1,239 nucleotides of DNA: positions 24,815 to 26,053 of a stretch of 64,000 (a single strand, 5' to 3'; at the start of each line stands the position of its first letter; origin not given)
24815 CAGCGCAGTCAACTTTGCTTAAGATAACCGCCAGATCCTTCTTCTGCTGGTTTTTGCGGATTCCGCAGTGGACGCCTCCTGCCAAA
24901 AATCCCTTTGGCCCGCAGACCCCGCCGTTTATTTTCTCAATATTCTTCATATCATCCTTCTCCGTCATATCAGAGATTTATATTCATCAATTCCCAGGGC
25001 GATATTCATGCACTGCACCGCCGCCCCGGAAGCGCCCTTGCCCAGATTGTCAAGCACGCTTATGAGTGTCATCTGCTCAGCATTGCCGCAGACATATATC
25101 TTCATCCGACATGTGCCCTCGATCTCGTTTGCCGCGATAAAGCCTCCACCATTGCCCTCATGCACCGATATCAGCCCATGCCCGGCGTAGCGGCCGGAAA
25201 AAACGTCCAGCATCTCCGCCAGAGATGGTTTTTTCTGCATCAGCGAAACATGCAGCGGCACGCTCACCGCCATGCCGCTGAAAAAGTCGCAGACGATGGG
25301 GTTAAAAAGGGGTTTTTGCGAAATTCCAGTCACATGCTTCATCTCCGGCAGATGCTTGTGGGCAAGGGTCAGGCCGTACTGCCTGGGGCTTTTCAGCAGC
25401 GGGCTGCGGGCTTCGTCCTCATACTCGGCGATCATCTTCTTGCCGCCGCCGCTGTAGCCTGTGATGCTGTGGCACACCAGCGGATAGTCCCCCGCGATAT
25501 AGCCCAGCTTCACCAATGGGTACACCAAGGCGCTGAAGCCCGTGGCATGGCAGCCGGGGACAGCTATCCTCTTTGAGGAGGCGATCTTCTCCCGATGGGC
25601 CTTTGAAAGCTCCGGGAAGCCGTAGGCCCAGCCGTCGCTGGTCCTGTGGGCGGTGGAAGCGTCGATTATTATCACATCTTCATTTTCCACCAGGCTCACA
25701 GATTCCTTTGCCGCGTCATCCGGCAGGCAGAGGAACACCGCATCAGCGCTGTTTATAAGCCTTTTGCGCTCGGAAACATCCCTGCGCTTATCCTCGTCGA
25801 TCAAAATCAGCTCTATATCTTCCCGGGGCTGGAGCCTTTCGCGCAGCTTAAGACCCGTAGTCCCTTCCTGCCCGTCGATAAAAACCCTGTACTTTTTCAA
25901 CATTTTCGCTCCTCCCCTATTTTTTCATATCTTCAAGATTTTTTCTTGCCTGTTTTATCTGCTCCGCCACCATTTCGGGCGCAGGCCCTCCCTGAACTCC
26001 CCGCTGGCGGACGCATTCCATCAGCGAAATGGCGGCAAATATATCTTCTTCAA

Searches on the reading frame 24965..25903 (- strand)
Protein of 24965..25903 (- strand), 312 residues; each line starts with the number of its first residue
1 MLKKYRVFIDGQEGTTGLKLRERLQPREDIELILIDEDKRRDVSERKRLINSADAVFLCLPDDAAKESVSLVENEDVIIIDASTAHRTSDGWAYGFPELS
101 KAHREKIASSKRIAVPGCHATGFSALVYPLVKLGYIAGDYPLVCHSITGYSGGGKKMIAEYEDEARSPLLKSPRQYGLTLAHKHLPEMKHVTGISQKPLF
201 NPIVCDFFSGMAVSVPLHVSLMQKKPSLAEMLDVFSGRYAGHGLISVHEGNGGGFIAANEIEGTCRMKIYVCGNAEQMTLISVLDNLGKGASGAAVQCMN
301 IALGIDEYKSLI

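Call 111: search_protein_families(library=pfam, proteins=[window:24965-25903:-], max_evalue=0.00001)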
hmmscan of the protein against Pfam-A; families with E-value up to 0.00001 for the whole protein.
window:24965-25903:- (312 aa): 2 families
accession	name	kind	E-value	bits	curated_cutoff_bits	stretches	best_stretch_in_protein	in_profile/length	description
PF22698.1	Semialdhyde_dhC_1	-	2.5e-23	83.1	27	1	118-286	1-165/165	Semialdehyde dehydrogenase, dimerisation domain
PF01118.30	Semialdhyde_dh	-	1.2e-09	39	26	1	43-104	56-118/121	Semialdehyde dehydrogenase, NAD binding domain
